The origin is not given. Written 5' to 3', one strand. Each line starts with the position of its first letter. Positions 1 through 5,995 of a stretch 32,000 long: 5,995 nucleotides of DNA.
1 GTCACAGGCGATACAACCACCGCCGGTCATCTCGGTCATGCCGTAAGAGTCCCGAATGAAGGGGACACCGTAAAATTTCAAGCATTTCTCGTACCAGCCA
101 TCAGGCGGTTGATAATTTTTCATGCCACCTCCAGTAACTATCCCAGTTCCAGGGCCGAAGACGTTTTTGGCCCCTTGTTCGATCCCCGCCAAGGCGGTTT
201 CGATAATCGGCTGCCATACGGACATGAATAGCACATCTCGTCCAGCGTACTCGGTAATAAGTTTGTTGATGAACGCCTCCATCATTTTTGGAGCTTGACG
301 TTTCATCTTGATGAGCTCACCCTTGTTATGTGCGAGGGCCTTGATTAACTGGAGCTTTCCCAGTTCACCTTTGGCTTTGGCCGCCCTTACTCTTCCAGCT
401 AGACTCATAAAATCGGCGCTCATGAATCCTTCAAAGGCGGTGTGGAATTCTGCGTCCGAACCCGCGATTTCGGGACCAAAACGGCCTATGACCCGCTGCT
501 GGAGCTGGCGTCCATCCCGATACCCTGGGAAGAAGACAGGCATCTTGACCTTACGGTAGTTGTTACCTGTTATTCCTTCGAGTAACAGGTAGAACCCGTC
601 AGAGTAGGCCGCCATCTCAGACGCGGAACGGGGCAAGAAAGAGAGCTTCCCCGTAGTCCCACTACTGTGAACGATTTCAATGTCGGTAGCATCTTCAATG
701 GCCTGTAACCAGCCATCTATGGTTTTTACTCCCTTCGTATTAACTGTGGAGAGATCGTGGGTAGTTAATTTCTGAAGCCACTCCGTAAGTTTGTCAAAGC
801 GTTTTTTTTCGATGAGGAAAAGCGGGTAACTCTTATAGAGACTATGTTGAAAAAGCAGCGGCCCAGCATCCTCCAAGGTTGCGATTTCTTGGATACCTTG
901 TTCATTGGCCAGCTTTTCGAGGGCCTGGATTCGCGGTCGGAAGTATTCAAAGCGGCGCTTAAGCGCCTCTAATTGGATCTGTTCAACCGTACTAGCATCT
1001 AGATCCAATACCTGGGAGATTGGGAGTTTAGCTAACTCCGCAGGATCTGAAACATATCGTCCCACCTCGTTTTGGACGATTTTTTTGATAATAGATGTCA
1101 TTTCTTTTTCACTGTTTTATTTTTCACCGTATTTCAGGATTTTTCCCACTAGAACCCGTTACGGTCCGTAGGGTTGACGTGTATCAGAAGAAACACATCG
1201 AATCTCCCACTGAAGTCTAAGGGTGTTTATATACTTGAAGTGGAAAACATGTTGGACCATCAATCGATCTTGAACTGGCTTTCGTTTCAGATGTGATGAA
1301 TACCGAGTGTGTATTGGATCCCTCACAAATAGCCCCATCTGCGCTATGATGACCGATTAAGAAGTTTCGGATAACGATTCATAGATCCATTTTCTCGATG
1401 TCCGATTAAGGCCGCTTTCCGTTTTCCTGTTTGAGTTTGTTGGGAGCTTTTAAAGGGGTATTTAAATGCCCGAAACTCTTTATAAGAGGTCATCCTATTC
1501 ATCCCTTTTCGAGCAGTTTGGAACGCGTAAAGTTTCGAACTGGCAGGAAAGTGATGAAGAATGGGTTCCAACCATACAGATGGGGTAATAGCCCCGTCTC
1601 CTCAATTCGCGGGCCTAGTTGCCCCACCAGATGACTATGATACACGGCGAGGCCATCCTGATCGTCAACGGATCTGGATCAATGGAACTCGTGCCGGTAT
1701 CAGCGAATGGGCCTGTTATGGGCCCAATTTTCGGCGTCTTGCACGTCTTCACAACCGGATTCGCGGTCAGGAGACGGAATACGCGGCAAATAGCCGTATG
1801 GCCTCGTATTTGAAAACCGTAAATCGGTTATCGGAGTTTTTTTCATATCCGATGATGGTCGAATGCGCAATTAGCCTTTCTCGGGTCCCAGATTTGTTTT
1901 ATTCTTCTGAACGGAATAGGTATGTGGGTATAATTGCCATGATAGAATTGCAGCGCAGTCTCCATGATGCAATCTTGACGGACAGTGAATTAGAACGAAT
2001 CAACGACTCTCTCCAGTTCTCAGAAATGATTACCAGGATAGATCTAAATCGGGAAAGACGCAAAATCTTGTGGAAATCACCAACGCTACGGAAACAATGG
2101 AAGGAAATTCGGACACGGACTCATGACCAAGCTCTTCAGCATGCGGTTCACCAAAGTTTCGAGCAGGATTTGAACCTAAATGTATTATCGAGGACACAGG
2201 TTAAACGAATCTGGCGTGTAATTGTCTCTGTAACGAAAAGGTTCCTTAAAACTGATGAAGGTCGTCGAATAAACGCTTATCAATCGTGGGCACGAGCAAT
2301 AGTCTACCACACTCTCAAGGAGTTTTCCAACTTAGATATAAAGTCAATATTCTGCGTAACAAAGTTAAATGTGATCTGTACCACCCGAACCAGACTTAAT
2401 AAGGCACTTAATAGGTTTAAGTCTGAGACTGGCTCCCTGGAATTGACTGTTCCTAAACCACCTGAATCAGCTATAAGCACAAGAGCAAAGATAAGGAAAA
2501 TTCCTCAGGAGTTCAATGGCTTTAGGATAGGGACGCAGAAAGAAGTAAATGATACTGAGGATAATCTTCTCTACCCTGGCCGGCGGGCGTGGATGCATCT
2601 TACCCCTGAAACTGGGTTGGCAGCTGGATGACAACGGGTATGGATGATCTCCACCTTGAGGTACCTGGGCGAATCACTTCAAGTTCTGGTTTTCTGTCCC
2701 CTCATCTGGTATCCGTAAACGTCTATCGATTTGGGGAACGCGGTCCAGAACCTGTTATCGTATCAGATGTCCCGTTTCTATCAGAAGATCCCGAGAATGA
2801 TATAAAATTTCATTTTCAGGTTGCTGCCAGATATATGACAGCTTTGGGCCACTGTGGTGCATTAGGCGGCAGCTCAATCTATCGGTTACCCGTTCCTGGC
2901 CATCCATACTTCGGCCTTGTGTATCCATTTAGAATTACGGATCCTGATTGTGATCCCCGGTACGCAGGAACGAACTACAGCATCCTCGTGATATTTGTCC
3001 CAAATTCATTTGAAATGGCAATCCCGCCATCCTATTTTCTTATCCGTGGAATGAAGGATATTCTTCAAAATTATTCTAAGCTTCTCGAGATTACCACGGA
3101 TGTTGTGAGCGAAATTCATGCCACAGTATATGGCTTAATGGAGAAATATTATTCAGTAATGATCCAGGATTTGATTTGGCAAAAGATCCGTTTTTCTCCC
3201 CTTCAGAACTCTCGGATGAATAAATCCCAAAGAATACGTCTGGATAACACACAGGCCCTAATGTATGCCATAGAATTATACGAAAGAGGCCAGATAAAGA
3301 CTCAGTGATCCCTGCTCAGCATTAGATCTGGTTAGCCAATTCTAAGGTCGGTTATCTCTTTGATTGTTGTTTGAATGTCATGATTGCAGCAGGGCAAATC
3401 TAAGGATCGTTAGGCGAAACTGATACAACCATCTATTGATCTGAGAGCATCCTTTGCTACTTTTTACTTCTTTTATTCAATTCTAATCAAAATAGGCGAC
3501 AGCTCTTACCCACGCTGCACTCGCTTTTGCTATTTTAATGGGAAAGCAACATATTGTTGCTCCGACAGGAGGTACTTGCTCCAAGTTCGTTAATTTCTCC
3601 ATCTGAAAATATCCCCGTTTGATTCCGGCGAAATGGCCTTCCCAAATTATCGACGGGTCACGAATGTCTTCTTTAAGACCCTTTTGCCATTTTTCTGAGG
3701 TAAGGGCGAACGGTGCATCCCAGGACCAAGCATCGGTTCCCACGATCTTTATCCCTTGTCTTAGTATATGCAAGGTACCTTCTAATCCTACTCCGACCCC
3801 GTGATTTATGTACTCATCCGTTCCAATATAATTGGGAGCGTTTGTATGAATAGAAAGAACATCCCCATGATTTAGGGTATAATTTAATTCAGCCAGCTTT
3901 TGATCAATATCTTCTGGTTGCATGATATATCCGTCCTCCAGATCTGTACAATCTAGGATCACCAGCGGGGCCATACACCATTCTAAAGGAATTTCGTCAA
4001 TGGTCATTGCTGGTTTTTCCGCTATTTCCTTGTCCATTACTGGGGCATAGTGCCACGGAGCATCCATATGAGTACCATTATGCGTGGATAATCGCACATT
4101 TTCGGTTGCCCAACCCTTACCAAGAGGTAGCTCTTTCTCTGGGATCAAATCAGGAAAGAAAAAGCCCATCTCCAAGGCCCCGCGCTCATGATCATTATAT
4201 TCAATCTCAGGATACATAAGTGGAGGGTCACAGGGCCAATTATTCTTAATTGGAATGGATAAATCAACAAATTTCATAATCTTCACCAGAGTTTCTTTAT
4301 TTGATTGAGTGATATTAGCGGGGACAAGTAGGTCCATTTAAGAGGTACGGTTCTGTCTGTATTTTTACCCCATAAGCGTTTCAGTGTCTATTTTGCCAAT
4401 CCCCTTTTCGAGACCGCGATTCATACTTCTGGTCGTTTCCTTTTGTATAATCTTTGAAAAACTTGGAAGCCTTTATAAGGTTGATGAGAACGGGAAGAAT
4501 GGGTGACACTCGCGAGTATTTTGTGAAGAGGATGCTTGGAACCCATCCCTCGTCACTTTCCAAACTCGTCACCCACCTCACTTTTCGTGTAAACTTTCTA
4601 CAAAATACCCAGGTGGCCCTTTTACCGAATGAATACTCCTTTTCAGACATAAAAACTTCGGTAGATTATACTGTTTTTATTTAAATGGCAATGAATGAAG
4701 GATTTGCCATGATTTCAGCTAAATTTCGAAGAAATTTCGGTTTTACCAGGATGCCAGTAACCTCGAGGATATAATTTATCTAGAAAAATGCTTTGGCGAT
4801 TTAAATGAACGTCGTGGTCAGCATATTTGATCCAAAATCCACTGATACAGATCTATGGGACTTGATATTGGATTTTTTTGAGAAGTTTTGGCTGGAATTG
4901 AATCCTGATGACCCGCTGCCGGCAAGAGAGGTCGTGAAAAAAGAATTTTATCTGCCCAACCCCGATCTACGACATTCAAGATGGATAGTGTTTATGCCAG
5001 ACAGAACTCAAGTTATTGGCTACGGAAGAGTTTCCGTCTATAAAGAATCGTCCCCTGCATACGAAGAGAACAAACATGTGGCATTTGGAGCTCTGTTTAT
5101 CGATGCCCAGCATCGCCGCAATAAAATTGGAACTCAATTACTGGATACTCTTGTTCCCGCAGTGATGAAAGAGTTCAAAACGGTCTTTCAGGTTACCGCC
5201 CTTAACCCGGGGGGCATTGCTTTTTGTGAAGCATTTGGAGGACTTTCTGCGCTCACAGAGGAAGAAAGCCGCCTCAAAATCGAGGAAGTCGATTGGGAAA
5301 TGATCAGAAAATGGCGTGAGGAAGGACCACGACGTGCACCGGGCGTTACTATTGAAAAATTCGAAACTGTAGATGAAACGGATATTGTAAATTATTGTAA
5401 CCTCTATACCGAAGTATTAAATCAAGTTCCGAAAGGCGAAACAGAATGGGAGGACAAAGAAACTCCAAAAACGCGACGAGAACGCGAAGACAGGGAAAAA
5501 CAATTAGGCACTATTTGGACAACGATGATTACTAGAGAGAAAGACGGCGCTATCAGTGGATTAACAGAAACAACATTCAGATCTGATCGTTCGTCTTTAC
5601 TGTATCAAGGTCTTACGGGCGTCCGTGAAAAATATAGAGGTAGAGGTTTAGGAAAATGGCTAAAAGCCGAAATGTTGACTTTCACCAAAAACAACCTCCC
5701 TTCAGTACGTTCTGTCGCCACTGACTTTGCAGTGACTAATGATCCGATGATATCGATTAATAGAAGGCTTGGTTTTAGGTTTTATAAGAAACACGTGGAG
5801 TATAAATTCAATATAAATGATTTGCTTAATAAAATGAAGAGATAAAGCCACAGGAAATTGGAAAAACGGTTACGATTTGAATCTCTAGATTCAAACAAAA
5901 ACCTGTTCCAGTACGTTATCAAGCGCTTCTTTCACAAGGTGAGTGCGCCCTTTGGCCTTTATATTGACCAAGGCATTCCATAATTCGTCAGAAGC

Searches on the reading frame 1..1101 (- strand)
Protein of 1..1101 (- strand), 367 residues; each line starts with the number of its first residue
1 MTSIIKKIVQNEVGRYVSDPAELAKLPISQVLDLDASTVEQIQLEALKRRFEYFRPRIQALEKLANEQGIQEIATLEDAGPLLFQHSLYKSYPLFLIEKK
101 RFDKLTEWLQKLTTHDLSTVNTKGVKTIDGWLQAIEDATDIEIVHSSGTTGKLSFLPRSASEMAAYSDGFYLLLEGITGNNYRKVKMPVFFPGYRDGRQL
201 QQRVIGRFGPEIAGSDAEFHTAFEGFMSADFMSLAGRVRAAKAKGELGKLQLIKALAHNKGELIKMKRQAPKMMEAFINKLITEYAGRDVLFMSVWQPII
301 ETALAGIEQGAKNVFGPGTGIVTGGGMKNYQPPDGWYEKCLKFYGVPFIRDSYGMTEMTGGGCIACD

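Call 4: search_protein_families(library=pfam, proteins=[window:1-1101:-], max_evalue=0.1)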
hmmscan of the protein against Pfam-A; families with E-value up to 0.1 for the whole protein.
window:1-1101:- (367 aa): 1 family
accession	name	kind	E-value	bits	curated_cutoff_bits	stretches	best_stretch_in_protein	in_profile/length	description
PF12659.13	Stn1_C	-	0.047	14.1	25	0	23-69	60-105/165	Telomere capping C-terminal wHTH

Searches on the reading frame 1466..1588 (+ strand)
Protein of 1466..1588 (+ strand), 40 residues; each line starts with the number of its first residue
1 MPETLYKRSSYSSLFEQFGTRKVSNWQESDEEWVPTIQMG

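Call 4: search_protein_families(library=pfam, proteins=[window:1466-1588:+], max_evalue=0.1)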
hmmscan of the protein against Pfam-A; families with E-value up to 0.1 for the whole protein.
window:1466-1588:+ (40 aa): 1 family
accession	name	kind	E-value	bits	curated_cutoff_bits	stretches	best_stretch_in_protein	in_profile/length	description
PF03352.18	Adenine_glyco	-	0.07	13.4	25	1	5-32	45-72/177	Methyladenine glycosylase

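Call 42: find_homologous_proteins(query=window:1466-1585:+, max_evalue=0.1)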
Query window:1466-1585:+: no candidate shares three 5-residue words with the query. No homologue found. Only proteins of 22 to 70 residues were searched: fused or split forms outside these lengths cannot appear, so this answer is no evidence that the protein stands alone or is whole; lengths 'longer' or 'shorter' looks for them.

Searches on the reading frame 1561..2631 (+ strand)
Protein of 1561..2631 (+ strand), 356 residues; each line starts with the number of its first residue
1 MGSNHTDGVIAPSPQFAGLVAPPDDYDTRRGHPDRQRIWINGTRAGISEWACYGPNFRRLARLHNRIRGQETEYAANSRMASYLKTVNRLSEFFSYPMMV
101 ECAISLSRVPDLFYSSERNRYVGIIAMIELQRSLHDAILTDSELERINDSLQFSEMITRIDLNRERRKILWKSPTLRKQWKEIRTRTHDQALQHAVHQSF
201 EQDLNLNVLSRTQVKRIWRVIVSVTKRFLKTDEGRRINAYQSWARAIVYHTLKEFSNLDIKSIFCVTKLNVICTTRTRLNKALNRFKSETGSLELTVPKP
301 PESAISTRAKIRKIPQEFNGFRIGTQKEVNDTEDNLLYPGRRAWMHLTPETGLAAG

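Call 4: search_protein_families(library=pfam, proteins=[window:1561-2631:+], max_evalue=0.1)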
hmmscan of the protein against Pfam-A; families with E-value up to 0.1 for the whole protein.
window:1561-2631:+ (356 aa): 0 families

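Call 29: find_related_loci(query=window:1561-2631:+, collection=metagenome_contigs, flank=4000)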
Query window:1561-2631:+ (356 aa) in metagenome_contigs; peptide patterns used: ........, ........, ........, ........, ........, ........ (x = any residue, [..] = any of these).
45 stretches matched a pattern, but none encodes a relative of the query by tblastn (E <= 1e-3).

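Call 57: search_solved_structures(query=window:1561-2628:+, max_evalue=1)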
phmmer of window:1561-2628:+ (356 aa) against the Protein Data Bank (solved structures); distinct sequences matched with E-value up to 1: 9.
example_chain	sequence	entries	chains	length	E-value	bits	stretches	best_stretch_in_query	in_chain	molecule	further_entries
1hxg_A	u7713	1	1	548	0.26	13.6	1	94-210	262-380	5-EPI-ARISTOLOCHENE SYNTHASE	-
1hx9_A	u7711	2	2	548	0.28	13.5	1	94-210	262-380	5-EPI-ARISTOLOCHENE SYNTHASE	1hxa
5dhi_A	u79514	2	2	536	0.61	12.4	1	96-210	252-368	5-epi-aristolochene synthase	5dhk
1hxc_A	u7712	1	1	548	0.85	11.9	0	97-210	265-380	5-EPI-ARISTOLOCHENE SYNTHASE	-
4di5_A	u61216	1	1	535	0.86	11.9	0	97-210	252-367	5-epi-aristolochene synthase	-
5eas_A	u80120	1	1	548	0.9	11.8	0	97-210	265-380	5-EPI-ARISTOLOCHENE SYNTHASE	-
5eat_A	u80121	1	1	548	0.9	11.8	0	97-210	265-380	5-EPI-ARISTOLOCHENE SYNTHASE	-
5eau_A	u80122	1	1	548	0.9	11.8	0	97-210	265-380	5-EPI-ARISTOLOCHENE SYNTHASE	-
3m01_A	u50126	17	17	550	0.91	11.8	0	97-210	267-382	Aristolochene synthase | 5-epi-aristolochene synthase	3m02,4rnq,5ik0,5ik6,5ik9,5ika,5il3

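Call 74: search_protein_families(library=ncbifam, proteins=[window:1561-2628:+], max_evalue=0.01)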
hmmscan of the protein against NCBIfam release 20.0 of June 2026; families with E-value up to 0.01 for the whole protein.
window:1561-2628:+ (356 aa): 0 families

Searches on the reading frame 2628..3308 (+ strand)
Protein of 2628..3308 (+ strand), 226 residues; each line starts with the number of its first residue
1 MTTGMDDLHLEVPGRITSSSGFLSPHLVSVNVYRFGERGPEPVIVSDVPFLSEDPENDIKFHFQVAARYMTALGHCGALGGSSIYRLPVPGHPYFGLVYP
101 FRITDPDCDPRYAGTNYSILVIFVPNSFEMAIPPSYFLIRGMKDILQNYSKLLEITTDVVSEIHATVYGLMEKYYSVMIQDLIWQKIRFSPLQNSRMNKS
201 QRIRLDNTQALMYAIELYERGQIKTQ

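Call 4: search_protein_families(library=pfam, proteins=[window:2628-3308:+], max_evalue=0.1)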
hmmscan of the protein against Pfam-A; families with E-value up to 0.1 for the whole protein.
window:2628-3308:+ (226 aa): 1 family
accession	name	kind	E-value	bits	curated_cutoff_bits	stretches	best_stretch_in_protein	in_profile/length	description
PF22037.2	PSD13_N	-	0.045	14.2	27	0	141-177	116-152/224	PSD13 N-terminal repeats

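Call 74: search_protein_families(library=ncbifam, proteins=[window:2628-3305:+], max_evalue=0.01)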
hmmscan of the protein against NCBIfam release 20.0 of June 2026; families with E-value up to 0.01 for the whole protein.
window:2628-3305:+ (226 aa): 0 families

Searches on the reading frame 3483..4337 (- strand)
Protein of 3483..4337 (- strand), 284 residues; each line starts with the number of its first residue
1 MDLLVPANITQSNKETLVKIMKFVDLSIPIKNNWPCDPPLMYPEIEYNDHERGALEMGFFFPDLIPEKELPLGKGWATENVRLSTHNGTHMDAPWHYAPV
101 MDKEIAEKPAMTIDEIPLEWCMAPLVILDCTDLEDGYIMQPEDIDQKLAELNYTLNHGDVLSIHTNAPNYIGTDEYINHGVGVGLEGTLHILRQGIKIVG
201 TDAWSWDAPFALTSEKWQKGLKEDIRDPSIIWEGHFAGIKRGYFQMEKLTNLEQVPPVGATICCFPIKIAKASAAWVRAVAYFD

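Call 4: search_protein_families(library=pfam, proteins=[window:3483-4337:-], max_evalue=0.1)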
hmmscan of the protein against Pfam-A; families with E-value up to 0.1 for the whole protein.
window:3483-4337:- (284 aa): 1 family
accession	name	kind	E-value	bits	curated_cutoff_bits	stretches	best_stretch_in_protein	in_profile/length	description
PF04199.19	Cyclase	-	1.3e-31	110.2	23.1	1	24-208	1-142/142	Putative cyclase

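Call 59: find_homologous_proteins(query=window:3486-4337:-, max_evalue=1e-60)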
Query window:3486-4337:- (284 aa): 7581 proteins with E <= 1e-60 among 8000 candidates; the best 120 are listed. Only proteins of 156 to 497 residues were searched: fused or split forms outside these lengths cannot appear, so this answer is no evidence that the protein stands alone or is whole; lengths 'longer' or 'shorter' looks for them.
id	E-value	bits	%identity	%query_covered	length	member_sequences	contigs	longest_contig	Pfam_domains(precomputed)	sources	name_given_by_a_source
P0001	1.4e-184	630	100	93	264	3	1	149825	PF04199.20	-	-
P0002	4.8e-130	451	74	86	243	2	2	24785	PF04199.20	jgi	jgi:kynurenine formamidase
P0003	3.3e-128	445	69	93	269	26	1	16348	PF04199.20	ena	-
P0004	7.7e-123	428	66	92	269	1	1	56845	PF04199.20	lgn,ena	-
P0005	1.9e-122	426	66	93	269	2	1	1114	PF04199.20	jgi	jgi:kynurenine formamidase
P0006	4.0e-122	425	66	92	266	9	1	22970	PF04199.20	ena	-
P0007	4.5e-122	425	67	92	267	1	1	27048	PF04199.20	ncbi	ncbi:MAG: cyclase family protein [Promethearchaeota archaeon]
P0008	3.3e-121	422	65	92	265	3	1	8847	PF04199.20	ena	-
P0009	5.1e-121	422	67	92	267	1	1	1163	PF04199.20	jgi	jgi:kynurenine formamidase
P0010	5.2e-121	422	66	92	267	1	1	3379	PF04199.20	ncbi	-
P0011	8.0e-121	421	68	92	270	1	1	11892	PF04199.20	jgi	jgi:kynurenine formamidase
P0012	8.7e-121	421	68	92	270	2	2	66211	PF04199.20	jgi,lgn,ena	-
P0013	1.8e-120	420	67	92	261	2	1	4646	PF04199.20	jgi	jgi:kynurenine formamidase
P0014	1.9e-120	420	67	93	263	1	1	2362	PF04199.20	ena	-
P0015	2.0e-120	420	67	92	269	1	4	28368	PF04199.20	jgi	jgi:kynurenine formamidase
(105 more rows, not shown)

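Call 60: list_cluster_members(proteins=[P0001])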
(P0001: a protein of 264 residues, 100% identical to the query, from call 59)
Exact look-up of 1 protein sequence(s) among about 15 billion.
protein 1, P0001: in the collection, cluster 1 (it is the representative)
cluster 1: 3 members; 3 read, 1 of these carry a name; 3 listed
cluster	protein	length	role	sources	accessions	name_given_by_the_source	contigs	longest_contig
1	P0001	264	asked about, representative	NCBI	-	-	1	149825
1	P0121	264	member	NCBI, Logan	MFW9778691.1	MAG: cyclase family protein [Candidatus Heimdallarchaeota archaeon]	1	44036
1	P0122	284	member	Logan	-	-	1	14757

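Call 74: search_protein_families(library=ncbifam, proteins=[window:3486-4277:-], max_evalue=0.01)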
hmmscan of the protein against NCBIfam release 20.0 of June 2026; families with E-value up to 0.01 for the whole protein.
window:3486-4277:- (264 aa): 1 family
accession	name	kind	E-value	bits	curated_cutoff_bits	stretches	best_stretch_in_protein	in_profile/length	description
TIGR03035.1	trp_arylform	equivalog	7.7e-08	32.5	223.05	1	60-187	40-148/206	arylformamidase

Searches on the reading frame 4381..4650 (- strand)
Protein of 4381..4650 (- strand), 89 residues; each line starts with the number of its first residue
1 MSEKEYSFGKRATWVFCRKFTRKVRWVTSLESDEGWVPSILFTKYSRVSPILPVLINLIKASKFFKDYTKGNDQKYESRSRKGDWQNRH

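Call 4: search_protein_families(library=pfam, proteins=[window:4381-4650:-], max_evalue=0.1)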
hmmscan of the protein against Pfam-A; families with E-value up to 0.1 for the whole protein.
window:4381-4650:- (89 aa): 0 families

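Call 41: find_homologous_proteins(query=window:4384-4650:-, max_evalue=0.1)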
Query window:4384-4650:-: no candidate shares three 5-residue words with the query. No homologue found. Only proteins of 48 to 156 residues were searched: fused or split forms outside these lengths cannot appear, so this answer is no evidence that the protein stands alone or is whole; lengths 'longer' or 'shorter' looks for them.

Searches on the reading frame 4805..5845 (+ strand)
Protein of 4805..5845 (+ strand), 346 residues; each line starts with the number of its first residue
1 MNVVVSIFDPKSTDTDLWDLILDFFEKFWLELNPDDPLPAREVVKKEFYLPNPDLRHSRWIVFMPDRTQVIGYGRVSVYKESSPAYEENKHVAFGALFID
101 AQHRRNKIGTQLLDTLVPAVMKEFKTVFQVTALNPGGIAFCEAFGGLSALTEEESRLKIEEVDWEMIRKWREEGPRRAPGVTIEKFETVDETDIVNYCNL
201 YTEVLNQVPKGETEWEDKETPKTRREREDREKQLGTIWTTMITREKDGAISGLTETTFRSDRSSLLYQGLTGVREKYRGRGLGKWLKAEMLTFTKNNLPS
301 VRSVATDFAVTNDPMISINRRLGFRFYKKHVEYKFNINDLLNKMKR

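Call 4: search_protein_families(library=pfam, proteins=[window:4805-5845:+], max_evalue=0.1)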
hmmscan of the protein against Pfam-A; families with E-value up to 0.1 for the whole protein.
window:4805-5845:+ (346 aa): 7 families
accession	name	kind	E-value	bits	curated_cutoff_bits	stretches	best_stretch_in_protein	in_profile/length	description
PF00583.31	Acetyltransf_1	-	3.3e-15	56.8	20.7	2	40-145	23-115/116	Acetyltransferase (GNAT) family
PF13508.13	Acetyltransf_7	-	5.8e-09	36.6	27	2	68-124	12-62/84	Acetyltransferase (GNAT) domain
PF13673.13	Acetyltransf_10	-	2e-06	28.2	23.6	1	83-142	52-103/128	Acetyltransferase (GNAT) domain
PF14542.12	Acetyltransf_CG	-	0.00026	21.5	30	0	256-297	15-56/80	GCN5-related N-acetyl-transferase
PF08445.16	FR47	-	0.0035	17.8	22.1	0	270-329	26-82/86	FR47-like protein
PF13523.12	Acetyltransf_8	-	0.0083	16.2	27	1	275-329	89-142/145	Acetyltransferase (GNAT) domain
PF13880.12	Acetyltransf_13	-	0.024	14.9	22.8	1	97-122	10-35/69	ESCO1/2 acetyl-transferase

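Call 73: search_solved_structures(query=window:4805-5842:+, max_evalue=0.01)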
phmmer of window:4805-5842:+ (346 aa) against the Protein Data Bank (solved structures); distinct sequences matched with E-value up to 0.01: 2.
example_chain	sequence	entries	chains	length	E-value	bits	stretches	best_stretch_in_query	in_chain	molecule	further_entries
2wpw_A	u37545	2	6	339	2e-09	40.2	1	240-331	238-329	ORF14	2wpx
6tgx_A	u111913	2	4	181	1e-05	28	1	230-329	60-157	Acyl-CoA N-acyltransferases (NAT) superfamily protein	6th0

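Call 74: search_protein_families(library=ncbifam, proteins=[window:4805-5842:+], max_evalue=0.01)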
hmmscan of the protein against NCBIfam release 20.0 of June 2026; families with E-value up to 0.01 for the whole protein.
window:4805-5842:+ (346 aa): 5 families
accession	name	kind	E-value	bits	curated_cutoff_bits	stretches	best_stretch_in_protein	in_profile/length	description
NF040503.1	resist_ArsN1a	equivalog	2.2e-07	30.7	170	0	61-145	50-132/159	arsinothricin resistance N-acetyltransferase ArsN1 family A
NF040504.1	resist_ArsN1b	equivalog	2.2e-05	24.3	210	1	59-145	49-132/159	arsinothricin resistance N-acetyltransferase ArsN1 family B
TIGR03448.1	mycothiol_MshD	equivalog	0.00018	20.9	163.1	0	271-333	234-294/294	mycothiol synthase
TIGR01575.1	rimI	equivalog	0.00036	20.7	86.4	0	272-333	62-121/132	ribosomal protein S18-alanine N-acetyltransferase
NF043067.1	AAC_6p_group_E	equivalog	0.0088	15.9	140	0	240-332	39-135/140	aminoglycoside 6'-N-acetyltransferase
